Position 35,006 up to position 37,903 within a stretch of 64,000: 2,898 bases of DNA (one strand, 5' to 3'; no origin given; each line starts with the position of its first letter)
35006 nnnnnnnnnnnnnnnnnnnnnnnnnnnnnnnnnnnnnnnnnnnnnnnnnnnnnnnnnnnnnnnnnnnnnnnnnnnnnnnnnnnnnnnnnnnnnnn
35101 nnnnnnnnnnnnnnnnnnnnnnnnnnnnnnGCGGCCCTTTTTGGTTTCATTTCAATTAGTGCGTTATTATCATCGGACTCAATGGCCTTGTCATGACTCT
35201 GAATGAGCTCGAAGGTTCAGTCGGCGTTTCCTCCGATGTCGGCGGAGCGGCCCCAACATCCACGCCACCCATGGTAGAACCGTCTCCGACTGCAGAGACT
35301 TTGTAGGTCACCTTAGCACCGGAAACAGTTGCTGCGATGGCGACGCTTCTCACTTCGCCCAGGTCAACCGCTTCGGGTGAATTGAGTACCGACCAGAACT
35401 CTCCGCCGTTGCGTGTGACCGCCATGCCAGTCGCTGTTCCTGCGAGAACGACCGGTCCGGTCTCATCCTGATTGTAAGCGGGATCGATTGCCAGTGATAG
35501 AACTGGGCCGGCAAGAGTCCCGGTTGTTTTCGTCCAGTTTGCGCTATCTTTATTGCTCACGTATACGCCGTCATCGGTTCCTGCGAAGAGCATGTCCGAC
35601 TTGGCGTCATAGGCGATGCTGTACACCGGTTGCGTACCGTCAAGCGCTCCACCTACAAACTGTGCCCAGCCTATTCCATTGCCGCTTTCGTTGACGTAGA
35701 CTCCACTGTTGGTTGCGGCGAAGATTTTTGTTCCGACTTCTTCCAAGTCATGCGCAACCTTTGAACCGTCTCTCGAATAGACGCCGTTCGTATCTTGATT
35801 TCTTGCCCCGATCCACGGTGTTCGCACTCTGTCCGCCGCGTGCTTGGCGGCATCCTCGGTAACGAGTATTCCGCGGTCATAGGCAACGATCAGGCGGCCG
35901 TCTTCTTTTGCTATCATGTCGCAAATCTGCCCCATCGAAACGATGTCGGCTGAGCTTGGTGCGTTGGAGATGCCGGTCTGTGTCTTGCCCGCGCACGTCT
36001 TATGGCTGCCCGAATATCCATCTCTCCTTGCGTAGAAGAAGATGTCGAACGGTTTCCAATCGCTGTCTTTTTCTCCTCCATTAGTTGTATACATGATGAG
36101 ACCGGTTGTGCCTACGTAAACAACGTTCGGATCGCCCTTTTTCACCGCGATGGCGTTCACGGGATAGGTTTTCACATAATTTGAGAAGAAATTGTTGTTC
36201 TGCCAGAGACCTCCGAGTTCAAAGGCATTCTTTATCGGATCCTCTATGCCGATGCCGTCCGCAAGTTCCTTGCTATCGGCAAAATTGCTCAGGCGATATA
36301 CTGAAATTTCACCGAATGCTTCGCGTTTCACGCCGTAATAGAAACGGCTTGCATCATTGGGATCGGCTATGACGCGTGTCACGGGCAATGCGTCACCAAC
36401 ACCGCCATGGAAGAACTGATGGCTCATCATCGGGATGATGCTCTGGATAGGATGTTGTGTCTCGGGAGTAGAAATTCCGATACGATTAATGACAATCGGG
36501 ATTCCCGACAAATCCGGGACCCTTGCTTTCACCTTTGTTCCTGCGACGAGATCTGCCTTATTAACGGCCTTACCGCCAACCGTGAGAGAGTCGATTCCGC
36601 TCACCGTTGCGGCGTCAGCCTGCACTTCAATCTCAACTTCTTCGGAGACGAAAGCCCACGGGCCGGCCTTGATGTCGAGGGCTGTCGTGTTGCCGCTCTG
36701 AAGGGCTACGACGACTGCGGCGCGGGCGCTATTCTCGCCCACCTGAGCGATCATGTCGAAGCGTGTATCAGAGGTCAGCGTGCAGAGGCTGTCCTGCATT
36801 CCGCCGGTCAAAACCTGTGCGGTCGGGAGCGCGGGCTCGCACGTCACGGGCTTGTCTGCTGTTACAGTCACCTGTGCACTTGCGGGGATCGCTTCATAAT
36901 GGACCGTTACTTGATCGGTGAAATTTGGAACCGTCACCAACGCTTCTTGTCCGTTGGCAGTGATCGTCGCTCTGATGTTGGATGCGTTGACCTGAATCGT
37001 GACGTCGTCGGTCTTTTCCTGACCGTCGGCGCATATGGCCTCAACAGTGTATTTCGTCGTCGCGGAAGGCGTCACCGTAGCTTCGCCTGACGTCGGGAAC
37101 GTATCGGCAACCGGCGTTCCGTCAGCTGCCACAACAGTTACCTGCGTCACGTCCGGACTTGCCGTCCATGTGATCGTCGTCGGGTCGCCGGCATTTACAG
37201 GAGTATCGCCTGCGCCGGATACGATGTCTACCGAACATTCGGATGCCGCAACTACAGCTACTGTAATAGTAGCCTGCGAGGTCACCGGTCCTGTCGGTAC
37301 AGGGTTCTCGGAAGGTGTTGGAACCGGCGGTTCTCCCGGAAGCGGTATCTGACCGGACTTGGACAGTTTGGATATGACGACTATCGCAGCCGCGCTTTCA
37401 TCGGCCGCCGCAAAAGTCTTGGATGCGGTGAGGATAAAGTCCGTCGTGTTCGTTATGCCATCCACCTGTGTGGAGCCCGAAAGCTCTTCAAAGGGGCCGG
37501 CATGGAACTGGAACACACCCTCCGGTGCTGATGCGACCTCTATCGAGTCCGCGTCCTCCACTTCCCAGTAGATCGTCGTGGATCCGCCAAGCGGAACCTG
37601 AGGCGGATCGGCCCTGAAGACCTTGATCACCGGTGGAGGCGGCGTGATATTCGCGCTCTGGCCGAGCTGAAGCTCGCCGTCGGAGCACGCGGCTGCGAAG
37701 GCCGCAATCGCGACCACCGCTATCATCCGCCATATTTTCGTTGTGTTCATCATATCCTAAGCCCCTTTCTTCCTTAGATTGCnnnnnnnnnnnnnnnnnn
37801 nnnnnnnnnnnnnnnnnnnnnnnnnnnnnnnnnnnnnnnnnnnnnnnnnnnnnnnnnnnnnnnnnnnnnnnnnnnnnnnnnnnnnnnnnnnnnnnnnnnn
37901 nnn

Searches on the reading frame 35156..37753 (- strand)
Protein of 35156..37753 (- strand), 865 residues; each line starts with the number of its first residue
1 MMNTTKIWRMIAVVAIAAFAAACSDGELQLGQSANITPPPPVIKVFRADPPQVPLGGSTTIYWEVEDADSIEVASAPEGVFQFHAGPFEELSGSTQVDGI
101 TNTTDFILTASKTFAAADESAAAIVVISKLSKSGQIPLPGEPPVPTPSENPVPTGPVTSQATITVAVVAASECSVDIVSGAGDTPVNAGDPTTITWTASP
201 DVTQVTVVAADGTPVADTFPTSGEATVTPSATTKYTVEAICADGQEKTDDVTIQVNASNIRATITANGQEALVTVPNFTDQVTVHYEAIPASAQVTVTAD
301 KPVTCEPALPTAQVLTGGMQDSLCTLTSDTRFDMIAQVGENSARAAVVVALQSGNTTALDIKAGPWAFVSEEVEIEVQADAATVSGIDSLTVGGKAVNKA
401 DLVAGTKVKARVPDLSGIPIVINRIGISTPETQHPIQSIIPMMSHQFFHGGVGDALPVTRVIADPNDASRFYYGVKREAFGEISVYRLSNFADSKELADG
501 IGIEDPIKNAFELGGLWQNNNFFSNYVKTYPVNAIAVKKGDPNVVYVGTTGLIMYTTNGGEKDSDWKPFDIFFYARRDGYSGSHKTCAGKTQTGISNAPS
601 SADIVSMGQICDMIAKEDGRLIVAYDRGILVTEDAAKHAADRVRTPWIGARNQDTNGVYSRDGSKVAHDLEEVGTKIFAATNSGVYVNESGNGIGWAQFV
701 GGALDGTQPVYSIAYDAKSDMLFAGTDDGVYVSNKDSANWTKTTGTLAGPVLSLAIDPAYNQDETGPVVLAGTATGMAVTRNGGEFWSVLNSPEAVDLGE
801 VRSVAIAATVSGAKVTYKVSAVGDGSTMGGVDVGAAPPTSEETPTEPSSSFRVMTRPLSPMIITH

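Call 13: search_protein_families(library=pfam, proteins=[window:35156-37753:-], max_evalue=0.001)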
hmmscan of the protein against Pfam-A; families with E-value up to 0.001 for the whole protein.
window:35156-37753:- (865 aa): 0 families

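Call 51: search_protein_families(library=phrogs, proteins=[window:35156-37753:-], max_evalue=0.01)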
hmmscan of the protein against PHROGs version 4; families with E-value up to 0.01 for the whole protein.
window:35156-37753:- (865 aa): 1 family
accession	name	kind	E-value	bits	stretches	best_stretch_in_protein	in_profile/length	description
phrog_8880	-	unknown function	0.0019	19.6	0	333-378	39-85/99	-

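Call 52: search_protein_families(library=ncbifam, proteins=[window:35156-37753:-], max_evalue=0.001)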
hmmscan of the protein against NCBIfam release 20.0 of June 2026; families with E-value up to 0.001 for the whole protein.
window:35156-37753:- (865 aa): 1 family
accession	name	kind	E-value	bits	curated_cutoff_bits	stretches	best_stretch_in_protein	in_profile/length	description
NF045728.1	glycosyl_F510_1955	equivalog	8.8e-10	38.3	175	2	713-806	98-189/246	F510_1955 family glycosylhydrolase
